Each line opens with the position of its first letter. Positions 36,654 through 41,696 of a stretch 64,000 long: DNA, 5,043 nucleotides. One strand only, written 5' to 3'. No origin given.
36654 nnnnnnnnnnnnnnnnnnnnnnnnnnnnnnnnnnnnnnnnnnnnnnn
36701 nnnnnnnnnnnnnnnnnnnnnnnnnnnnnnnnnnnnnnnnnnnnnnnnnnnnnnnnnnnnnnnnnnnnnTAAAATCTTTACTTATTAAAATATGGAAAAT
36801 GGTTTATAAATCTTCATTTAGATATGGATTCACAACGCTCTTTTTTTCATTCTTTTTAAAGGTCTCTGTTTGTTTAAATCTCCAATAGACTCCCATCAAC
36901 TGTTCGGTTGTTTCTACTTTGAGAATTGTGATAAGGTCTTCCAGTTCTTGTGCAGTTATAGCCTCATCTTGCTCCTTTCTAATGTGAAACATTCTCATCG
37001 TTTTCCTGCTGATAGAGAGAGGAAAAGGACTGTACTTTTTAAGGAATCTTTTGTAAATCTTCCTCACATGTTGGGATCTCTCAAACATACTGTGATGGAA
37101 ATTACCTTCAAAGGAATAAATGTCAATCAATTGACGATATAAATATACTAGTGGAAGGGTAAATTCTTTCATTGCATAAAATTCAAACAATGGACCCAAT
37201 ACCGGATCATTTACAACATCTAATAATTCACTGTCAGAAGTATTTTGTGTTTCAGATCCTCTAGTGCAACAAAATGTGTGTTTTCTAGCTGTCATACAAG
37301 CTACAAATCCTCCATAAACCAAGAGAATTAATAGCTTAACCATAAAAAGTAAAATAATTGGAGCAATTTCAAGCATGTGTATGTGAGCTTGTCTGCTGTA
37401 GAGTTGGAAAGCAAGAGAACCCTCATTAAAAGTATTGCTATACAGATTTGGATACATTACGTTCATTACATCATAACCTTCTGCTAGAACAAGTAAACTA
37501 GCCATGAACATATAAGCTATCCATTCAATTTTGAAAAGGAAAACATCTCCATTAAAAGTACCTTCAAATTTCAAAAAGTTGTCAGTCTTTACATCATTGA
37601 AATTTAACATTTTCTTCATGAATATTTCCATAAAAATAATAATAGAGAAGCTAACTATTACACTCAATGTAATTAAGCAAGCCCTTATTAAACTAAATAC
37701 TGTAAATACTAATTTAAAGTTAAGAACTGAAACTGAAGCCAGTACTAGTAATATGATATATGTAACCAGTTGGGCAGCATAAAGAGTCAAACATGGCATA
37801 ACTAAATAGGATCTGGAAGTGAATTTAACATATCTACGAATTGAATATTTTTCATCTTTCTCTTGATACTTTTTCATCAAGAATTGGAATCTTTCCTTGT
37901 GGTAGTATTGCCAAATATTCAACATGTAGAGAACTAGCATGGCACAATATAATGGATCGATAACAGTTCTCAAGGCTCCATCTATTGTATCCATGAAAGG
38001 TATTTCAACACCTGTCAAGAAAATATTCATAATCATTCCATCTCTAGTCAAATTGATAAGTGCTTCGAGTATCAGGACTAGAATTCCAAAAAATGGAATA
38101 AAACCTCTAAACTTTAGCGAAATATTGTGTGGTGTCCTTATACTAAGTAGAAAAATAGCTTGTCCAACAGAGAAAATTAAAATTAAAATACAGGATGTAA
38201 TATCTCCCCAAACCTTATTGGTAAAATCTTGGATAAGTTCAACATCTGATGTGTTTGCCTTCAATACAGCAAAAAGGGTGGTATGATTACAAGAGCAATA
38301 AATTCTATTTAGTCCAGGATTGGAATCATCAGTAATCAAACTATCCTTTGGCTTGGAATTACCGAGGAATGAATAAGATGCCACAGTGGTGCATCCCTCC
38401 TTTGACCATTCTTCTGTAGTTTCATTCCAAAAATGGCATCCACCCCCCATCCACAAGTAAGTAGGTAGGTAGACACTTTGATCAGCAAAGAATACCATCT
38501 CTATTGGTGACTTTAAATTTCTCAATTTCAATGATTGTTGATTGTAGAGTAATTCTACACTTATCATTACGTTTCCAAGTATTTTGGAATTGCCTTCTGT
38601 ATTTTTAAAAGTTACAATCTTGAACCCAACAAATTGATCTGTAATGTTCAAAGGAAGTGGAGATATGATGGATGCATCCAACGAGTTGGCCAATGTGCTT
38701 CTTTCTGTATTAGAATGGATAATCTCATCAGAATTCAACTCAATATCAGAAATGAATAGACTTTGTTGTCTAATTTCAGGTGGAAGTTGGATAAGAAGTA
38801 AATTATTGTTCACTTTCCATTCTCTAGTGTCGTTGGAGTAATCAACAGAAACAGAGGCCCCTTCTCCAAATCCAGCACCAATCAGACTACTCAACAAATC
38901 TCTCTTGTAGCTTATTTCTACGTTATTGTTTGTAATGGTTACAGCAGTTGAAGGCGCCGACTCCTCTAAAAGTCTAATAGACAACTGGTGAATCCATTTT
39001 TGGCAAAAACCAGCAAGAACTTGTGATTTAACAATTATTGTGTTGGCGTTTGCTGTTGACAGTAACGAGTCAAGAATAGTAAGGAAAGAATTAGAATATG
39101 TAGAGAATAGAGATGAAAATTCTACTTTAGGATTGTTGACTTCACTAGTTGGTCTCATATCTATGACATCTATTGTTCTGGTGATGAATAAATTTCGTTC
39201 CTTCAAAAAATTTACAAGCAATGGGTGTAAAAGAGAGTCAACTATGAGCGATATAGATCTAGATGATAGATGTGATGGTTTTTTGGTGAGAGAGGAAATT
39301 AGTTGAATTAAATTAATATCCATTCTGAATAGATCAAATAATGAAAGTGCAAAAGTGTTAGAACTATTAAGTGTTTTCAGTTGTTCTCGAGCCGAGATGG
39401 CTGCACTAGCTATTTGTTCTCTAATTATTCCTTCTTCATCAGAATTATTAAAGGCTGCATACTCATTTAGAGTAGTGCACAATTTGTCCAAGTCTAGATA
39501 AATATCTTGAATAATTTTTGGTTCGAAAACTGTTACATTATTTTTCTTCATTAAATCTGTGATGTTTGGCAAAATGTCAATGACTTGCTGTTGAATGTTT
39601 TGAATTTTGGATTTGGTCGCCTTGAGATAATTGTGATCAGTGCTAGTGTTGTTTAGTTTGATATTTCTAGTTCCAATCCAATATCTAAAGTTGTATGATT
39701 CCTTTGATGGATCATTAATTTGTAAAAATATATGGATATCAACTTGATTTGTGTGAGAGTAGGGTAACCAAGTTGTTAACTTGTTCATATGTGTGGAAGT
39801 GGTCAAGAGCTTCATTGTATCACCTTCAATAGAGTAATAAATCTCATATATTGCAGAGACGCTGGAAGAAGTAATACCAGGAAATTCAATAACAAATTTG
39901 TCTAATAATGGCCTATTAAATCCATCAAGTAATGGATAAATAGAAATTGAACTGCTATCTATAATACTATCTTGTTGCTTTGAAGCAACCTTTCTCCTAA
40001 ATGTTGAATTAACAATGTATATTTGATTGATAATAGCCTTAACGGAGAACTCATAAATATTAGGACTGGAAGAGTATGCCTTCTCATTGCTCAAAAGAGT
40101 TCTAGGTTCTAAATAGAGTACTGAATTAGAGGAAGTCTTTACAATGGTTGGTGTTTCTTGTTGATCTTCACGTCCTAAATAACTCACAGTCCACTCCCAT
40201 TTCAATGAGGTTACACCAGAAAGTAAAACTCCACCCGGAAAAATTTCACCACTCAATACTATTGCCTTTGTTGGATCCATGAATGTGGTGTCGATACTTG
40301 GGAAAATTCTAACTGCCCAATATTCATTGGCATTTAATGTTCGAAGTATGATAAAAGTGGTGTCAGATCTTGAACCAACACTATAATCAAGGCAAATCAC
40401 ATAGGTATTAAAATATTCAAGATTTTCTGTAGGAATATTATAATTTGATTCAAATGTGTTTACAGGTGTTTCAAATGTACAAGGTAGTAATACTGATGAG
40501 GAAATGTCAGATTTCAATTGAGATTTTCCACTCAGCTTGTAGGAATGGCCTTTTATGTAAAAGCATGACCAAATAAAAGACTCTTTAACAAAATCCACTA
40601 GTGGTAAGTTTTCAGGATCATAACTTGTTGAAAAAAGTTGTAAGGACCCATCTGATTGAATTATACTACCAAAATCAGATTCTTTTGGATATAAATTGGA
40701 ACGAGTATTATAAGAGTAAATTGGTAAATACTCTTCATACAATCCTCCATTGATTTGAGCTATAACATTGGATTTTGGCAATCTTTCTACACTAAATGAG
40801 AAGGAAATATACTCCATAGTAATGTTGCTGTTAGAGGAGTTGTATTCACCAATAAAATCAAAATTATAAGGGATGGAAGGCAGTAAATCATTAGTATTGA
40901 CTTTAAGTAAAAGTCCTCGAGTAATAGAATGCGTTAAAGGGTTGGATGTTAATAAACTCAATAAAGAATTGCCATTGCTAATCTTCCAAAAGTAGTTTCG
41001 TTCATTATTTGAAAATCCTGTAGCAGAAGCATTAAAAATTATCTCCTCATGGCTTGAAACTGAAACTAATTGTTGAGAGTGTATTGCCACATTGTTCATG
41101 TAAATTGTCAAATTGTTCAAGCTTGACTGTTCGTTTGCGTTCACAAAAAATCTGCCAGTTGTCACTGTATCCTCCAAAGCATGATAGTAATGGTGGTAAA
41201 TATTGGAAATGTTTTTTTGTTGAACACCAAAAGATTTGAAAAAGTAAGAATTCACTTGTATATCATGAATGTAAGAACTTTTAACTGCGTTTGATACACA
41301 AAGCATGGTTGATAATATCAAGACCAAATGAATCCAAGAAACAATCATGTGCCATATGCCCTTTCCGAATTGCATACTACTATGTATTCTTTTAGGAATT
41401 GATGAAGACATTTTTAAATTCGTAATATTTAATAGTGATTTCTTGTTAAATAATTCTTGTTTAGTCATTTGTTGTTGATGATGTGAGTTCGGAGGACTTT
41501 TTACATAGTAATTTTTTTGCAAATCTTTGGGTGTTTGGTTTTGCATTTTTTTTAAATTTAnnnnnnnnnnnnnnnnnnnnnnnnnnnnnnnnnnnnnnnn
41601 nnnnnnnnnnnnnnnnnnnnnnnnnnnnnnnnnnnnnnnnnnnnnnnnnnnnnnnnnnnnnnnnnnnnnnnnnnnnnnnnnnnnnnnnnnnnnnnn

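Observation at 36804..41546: Giant receptor with a textbook GAIN/GPS Cys-Trp motif plus 7 TM helices, but HT|T instead of HL|T at the autoproteolysis site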

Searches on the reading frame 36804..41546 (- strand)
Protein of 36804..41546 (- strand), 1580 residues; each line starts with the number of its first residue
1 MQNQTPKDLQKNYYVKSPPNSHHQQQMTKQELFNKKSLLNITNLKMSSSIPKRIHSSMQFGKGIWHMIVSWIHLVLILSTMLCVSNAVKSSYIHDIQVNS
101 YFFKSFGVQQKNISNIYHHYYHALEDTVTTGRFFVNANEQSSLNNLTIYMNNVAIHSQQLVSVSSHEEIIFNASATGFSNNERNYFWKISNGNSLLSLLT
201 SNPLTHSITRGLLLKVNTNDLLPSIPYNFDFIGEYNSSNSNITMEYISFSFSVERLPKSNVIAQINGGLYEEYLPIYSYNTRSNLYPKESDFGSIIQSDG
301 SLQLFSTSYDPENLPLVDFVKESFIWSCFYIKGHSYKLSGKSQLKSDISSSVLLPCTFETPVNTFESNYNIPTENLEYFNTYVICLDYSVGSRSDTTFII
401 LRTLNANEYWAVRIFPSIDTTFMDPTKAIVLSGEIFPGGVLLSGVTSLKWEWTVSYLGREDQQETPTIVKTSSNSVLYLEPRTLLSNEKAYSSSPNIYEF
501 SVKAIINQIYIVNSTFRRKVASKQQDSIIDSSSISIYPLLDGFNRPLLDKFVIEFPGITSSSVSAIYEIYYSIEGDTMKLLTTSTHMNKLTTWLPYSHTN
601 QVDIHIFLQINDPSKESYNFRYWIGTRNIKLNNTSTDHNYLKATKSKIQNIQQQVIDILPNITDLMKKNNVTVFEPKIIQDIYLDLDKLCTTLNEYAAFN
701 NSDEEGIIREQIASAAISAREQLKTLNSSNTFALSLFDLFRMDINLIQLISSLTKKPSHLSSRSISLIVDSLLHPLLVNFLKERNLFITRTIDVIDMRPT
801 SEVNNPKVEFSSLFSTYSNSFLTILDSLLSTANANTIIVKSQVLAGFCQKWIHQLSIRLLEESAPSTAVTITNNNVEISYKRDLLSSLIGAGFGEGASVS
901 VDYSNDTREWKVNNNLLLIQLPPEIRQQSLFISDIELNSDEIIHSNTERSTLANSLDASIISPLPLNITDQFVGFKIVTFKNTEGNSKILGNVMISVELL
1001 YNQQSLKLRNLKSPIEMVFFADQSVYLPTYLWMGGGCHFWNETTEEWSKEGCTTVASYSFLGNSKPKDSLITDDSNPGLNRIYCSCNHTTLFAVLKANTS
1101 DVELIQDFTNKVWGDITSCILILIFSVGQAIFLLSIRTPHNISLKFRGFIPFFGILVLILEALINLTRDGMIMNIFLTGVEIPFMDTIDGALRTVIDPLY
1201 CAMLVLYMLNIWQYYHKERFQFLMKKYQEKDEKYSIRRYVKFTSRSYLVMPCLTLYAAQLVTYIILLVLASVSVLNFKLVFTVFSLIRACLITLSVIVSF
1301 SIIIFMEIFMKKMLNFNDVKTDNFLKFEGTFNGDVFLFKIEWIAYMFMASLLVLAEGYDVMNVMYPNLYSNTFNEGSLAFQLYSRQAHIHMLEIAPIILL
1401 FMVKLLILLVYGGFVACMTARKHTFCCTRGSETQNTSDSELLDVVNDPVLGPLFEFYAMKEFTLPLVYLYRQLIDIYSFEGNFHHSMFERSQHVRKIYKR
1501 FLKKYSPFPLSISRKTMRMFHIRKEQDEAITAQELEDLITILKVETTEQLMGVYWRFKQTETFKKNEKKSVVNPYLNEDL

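Call 3: search_protein_families(library=pfam, proteins=[window:36804-41546:-], max_evalue=1)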
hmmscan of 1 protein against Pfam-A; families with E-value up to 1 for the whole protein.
window:36804-41546:- (1580 aa): 2 families
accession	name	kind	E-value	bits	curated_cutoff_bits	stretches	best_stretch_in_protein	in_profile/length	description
PF01825.27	GPS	-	6.3e-06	27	22.5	2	1080-1095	30-45/45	GPCR proteolysis site, GPS, motif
PF00615.24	RGS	-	0.12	13.3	23.9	1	1444-1543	5-93/117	Regulator of G protein signaling domain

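Call 4: search_solved_structures(query=window:36804-41546:-, max_evalue=1, show_alignments=3)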
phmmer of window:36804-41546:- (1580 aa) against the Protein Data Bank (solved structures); distinct sequences matched with E-value up to 1: 0.

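Call 5: find_homologous_proteins(query=window:36804-41546:-)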
Query window:36804-41546:- (1580 aa): 1 proteins with E <= 0.001 among 8000 candidates.
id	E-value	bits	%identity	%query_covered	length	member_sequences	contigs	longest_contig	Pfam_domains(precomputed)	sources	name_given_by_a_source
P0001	0.0e+0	2713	100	77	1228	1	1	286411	PF01825.28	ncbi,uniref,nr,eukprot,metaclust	ncbi:predicted protein [Naegleria gruberi]|uniref:Predicted protein n=1 Tax=Naegleria gruberi TaxID=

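Call 7: find_encoding_contigs(protein=P0001, flank=10000, max_places=3)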
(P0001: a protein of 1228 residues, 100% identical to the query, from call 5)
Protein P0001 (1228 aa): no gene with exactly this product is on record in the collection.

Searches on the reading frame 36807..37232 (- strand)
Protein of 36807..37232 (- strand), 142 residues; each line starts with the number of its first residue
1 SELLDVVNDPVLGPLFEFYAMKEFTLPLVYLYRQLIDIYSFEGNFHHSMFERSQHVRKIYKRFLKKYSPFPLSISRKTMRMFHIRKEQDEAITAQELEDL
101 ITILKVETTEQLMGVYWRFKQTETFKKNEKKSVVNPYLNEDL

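Call 33: search_solved_structures(query=A3, max_evalue=10, show_alignments=3)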
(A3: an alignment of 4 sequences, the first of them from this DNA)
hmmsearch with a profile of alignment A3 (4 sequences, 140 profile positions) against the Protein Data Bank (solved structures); distinct sequences matched with E-value up to 10: 1.
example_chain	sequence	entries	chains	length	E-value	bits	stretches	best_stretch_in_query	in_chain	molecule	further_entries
5ve9_A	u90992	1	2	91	0.69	13.5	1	62-111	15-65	Microtubule-actin cross-linking factor 1, isoforms 1/2/3/5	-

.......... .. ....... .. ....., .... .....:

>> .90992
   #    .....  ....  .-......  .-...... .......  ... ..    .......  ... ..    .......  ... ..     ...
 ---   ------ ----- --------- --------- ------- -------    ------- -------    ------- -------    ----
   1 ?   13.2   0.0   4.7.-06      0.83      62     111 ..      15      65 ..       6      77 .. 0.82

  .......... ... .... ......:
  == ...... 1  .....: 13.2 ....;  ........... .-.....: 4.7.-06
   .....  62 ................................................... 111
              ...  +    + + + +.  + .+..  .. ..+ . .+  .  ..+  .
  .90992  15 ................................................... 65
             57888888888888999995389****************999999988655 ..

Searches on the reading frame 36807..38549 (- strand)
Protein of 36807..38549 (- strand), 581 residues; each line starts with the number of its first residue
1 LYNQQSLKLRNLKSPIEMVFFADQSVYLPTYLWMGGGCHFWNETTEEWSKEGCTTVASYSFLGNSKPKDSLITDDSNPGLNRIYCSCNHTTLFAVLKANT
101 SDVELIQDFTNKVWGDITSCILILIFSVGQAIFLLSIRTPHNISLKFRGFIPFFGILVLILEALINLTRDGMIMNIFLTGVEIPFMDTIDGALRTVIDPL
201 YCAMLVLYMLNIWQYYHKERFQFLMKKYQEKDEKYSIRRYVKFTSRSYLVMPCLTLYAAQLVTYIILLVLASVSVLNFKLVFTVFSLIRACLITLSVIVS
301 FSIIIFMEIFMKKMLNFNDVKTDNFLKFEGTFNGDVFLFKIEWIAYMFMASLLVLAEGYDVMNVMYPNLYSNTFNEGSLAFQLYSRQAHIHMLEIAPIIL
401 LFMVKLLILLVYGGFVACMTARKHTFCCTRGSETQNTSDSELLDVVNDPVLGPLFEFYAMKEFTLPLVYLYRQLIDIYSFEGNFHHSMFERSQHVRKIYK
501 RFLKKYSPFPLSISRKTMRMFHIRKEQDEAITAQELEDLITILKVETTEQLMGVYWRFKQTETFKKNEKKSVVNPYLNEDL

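Call 11: find_homologous_proteins(query=window:36807-38549:-)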
Query window:36807-38549:-: 8000 candidates shared short words with the query, none scored E <= 0.001.

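Call 28: find_homologous_proteins(query=A1, max_evalue=0.001)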
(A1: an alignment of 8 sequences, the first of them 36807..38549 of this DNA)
Query A1 (8 sequences): 8000 candidates shared short words with the query, none scored E <= 0.001.
